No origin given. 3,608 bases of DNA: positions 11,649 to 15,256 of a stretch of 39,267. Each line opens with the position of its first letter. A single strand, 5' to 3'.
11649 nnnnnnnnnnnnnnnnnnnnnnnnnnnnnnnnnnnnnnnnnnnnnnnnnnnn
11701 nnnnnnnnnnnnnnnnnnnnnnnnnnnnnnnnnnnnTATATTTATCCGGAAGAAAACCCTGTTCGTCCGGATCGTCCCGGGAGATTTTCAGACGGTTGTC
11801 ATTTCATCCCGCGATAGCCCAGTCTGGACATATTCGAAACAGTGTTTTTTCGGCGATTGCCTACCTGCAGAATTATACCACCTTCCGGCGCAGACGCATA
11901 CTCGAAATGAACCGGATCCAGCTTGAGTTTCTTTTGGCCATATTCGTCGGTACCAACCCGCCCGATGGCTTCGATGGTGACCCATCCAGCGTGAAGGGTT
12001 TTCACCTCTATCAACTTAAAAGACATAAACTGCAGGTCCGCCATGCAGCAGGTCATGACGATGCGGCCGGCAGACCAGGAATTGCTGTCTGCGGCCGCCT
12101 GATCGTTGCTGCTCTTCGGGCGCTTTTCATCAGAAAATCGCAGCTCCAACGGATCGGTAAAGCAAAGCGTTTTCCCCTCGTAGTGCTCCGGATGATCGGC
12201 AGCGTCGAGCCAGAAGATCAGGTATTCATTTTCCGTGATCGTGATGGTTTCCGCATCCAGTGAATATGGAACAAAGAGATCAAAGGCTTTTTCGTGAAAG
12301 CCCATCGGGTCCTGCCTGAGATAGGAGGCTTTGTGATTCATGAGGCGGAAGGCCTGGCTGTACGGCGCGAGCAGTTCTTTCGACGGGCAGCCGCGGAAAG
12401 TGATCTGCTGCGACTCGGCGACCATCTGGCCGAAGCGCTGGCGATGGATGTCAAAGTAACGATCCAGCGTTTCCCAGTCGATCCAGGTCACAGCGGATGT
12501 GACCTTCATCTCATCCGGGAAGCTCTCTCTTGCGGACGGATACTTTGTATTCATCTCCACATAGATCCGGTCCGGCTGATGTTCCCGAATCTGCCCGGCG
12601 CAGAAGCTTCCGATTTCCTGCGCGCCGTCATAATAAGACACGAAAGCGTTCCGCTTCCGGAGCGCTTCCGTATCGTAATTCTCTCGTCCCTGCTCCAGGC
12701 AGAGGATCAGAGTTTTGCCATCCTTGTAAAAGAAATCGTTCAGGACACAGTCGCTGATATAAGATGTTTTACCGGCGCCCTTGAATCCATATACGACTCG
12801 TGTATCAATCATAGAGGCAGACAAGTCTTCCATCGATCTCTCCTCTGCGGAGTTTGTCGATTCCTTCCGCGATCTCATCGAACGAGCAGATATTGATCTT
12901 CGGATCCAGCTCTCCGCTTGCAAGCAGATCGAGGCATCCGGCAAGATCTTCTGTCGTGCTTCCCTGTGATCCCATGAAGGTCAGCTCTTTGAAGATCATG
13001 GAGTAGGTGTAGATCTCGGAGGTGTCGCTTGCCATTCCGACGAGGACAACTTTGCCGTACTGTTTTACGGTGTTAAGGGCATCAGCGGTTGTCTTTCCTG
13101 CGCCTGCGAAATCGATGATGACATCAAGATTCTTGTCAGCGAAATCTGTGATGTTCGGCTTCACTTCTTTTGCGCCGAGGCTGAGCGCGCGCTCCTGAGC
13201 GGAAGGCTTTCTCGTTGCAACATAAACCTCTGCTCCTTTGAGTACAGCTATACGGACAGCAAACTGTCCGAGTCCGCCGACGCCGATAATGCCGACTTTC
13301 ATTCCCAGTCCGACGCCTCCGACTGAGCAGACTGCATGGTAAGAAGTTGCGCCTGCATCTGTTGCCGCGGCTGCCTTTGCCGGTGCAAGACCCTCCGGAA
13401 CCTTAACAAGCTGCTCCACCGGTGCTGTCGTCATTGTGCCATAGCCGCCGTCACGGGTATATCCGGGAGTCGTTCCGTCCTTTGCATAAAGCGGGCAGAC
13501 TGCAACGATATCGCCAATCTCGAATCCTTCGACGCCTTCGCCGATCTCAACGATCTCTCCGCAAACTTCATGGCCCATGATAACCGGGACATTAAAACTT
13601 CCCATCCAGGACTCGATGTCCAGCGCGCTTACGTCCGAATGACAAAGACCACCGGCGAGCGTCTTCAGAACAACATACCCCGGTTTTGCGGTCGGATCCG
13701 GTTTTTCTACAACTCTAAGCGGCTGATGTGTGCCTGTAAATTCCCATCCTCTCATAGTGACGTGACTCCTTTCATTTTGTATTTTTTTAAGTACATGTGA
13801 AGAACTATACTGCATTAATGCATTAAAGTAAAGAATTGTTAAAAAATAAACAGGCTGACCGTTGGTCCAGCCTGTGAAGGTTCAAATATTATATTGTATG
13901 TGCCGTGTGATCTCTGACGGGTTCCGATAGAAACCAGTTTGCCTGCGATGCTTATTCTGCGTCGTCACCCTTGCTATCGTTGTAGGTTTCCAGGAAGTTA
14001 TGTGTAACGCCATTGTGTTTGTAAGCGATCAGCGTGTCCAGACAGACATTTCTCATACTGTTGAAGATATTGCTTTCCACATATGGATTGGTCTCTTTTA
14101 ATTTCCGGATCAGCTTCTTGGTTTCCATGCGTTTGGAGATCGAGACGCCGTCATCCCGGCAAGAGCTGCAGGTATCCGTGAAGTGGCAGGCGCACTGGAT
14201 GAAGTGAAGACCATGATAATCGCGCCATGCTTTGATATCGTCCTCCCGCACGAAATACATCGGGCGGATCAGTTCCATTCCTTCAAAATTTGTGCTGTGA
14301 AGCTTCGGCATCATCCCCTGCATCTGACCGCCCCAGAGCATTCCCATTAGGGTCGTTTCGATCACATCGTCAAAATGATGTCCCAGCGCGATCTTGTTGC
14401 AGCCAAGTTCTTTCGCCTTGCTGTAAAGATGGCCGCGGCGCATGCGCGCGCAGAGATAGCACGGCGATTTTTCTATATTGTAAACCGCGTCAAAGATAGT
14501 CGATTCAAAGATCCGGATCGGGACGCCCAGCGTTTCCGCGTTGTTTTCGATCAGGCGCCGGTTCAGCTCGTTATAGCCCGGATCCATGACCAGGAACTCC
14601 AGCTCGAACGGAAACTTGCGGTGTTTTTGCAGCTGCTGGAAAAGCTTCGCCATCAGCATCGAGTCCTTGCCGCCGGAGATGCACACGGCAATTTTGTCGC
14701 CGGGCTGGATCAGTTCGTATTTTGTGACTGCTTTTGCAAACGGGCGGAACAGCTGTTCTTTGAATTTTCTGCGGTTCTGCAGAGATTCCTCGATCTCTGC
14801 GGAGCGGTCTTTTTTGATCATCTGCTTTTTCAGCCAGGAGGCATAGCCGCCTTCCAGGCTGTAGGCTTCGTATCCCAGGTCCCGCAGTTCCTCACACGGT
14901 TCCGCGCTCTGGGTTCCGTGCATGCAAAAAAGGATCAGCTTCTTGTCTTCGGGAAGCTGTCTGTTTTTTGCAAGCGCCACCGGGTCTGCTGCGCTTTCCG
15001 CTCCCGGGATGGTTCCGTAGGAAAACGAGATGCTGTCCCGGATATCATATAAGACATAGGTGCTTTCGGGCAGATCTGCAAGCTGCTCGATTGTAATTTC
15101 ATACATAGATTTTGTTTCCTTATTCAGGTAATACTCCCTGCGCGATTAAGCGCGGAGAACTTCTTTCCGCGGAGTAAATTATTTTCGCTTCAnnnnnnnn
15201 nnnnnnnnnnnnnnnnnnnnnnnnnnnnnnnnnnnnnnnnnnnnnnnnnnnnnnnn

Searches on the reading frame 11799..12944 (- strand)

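Call 9: search_protein_families(library=pfam, proteins=[window:11799-12944:-], max_evalue=0.001)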
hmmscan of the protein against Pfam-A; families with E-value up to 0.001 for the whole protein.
window:11799-12944:- (381 aa): 1 family
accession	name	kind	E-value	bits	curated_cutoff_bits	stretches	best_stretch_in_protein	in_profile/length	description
PF21537.2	DUF1980_C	-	2.1e-05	24.7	25.9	1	230-336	20-114/141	DUF1980 C-terminal domain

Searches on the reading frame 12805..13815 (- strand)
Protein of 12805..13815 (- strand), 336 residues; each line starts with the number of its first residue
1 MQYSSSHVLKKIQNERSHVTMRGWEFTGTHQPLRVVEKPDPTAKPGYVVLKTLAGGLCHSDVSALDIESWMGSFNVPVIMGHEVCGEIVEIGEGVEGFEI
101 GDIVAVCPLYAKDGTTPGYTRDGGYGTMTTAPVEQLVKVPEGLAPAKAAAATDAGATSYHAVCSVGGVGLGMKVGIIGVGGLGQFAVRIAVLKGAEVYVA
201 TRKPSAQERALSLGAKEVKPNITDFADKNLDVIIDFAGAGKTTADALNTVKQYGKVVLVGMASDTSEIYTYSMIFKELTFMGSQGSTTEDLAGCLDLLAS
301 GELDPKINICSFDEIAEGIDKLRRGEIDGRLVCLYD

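Call 8: search_protein_families(library=pfam, proteins=[window:12805-13815:-], max_evalue=0.001)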
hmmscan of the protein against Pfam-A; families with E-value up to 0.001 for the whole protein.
window:12805-13815:- (336 aa): 5 families
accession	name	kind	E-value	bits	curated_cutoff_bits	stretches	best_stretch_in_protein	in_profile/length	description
PF00107.32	ADH_zinc_N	-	5e-20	72.2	31.8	1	181-299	1-128/129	Zinc-binding dehydrogenase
PF08240.17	ADH_N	-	7.7e-17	61.9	23.5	1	44-141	1-104/104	Alcohol dehydrogenase GroES-like domain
PF13602.12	ADH_zinc_N_2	-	4.7e-10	41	27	1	223-332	12-133/134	Zinc-binding dehydrogenase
PF16912.11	Glu_dehyd_C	-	2e-05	24.6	34.9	1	176-273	36-143/211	Glucose dehydrogenase C-terminus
PF03446.21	NAD_binding_2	-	0.00036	21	21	1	173-250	1-79/161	NAD binding domain of 6-phosphogluconate dehydrogenase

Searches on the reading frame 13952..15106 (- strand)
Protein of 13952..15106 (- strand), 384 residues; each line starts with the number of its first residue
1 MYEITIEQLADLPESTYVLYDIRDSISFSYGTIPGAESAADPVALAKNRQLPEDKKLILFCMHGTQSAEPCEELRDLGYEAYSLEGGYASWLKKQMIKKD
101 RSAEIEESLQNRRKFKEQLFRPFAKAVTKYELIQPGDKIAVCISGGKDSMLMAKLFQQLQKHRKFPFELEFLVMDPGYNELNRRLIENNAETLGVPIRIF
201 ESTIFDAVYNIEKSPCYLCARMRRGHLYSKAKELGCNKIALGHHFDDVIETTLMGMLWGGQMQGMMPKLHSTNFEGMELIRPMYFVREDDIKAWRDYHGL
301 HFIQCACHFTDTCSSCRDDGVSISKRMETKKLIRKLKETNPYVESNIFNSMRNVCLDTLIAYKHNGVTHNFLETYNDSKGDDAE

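Call 8: search_protein_families(library=pfam, proteins=[window:13952-15106:-], max_evalue=0.001)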
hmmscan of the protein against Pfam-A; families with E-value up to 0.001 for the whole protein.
window:13952-15106:- (384 aa): 2 families
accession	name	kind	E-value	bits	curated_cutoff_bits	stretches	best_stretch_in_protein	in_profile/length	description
PF01171.26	ATP_bind_3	-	8.2e-18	65.2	27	1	138-304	1-165/182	PP-loop family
PF00581.25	Rhodanese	-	5.1e-12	46.6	22.2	1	7-93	3-101/102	Rhodanese-like domain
